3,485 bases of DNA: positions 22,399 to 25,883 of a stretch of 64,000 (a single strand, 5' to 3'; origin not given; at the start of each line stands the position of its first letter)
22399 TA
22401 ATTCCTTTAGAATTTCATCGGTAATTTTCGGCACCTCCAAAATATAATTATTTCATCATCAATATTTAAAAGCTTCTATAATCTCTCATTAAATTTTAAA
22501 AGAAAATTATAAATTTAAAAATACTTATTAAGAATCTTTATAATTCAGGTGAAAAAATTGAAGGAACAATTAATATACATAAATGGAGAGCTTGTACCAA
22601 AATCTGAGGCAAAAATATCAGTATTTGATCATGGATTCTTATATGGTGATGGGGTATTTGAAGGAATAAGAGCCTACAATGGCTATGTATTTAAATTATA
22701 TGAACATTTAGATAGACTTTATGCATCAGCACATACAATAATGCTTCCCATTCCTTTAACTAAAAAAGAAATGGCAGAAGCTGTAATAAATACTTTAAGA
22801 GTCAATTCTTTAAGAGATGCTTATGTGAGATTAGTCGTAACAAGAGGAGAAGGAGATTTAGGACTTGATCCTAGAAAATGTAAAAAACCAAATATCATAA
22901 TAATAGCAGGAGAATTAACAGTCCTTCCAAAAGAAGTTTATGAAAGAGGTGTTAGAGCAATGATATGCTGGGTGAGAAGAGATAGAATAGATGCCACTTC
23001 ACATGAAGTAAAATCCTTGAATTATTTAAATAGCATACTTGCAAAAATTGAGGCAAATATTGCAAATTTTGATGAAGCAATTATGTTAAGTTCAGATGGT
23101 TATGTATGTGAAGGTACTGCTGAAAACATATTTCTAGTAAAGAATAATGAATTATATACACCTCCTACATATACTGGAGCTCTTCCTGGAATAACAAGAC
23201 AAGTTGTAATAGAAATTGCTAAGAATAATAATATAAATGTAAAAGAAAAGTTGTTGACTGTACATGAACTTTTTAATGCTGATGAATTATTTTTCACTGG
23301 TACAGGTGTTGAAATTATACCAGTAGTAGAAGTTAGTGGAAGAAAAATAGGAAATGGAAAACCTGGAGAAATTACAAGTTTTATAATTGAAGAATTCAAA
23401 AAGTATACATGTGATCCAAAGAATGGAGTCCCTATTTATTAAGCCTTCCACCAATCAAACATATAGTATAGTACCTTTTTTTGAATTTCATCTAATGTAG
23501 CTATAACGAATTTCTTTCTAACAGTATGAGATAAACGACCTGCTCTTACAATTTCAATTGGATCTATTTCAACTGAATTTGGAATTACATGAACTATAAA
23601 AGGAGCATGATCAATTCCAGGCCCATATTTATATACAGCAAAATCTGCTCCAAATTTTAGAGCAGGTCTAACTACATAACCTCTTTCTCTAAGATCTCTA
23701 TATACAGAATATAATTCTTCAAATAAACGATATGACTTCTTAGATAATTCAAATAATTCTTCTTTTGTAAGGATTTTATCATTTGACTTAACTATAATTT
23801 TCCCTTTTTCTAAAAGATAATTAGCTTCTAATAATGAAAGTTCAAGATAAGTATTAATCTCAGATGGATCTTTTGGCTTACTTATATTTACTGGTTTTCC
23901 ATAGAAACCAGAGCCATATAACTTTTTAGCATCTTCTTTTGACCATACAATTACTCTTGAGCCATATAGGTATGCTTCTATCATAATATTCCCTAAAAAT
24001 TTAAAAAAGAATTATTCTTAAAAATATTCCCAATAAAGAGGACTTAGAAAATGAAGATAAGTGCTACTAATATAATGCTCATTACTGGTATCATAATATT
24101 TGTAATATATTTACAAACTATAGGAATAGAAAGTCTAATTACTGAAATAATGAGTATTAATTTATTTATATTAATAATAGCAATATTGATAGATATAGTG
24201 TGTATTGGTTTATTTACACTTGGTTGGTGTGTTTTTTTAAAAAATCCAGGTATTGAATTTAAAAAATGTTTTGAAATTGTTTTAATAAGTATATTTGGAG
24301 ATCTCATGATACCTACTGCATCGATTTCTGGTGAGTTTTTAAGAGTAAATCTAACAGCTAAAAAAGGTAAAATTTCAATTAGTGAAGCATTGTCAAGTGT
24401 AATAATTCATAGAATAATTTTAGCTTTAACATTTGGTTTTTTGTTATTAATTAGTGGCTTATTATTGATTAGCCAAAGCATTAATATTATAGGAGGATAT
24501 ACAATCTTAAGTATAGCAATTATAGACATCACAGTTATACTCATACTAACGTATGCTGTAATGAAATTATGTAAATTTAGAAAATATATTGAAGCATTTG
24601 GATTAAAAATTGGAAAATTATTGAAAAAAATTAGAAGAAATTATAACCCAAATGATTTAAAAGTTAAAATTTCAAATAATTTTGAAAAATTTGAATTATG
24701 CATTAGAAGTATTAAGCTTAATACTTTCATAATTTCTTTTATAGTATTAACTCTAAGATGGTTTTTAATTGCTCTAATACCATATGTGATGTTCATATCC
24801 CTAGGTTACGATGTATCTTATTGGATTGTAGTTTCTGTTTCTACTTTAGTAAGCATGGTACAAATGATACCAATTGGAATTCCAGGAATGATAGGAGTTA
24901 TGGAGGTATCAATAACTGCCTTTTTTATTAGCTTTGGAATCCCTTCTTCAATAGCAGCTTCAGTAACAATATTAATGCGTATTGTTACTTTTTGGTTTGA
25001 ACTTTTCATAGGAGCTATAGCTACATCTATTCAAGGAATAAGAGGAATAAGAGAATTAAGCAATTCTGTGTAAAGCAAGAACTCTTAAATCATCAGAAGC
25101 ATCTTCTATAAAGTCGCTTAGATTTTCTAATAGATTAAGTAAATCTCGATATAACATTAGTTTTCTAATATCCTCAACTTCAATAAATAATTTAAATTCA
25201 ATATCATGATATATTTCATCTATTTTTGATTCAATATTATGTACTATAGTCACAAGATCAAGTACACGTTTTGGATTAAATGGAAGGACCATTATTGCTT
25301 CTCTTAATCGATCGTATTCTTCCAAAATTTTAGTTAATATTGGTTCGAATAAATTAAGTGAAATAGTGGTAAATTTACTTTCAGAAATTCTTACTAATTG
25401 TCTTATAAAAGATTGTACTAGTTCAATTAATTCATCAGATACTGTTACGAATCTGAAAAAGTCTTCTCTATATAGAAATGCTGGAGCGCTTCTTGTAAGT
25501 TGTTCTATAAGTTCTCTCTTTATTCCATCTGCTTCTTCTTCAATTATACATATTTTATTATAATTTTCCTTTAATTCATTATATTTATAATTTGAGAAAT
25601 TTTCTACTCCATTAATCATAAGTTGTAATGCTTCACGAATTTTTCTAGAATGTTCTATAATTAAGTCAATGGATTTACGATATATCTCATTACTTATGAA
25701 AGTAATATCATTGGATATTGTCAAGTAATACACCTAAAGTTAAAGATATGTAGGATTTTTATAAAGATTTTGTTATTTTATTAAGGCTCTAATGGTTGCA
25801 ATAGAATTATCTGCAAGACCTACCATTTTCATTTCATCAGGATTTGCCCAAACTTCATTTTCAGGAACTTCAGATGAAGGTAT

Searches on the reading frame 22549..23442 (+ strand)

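Call 72: search_protein_families(library=pfam, proteins=[window:22549-23442:+], max_evalue=0.000001)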
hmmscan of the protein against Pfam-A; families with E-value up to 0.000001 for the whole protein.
window:22549-23442:+ (297 aa): 1 family
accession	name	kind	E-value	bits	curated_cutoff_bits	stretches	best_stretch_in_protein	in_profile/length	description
PF01063.24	Aminotran_4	-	1.2e-61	208.8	28.5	1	35-262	1-223/223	Amino-transferase class IV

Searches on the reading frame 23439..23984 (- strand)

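Call 73: search_protein_families(library=pfam, proteins=[window:23439-23984:-], max_evalue=0.000001)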
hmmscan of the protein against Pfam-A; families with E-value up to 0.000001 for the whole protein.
window:23439-23984:- (181 aa): 2 families
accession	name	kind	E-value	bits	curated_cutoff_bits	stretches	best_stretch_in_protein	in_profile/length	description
PF01974.23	tRNA_int_endo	-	4.9e-29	100.7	27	1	88-166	1-79/85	tRNA intron endonuclease, catalytic C-terminal domain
PF02778.19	tRNA_int_endo_N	-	5.3e-21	74.3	21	1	2-78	1-67/67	tRNA intron endonuclease, N-terminal domain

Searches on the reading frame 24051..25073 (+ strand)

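Call 72: search_protein_families(library=pfam, proteins=[window:24051-25073:+], max_evalue=0.000001)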
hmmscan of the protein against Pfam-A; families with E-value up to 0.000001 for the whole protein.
window:24051-25073:+ (340 aa): 1 family
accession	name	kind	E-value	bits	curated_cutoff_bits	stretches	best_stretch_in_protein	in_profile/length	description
PF03706.18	LPG_synthase_TM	-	2.9e-38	132.5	33.4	1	11-321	8-302/302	Lysylphosphatidylglycerol synthase TM region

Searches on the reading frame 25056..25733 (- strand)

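Call 73: search_protein_families(library=pfam, proteins=[window:25056-25733:-], max_evalue=0.000001)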
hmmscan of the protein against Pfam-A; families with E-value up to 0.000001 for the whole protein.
window:25056-25733:- (225 aa): 1 family
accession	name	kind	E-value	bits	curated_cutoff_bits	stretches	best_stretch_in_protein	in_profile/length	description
PF01865.21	PhoU_div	-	2.2e-20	73.4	24.4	1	23-221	11-213/214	Protein of unknown function DUF47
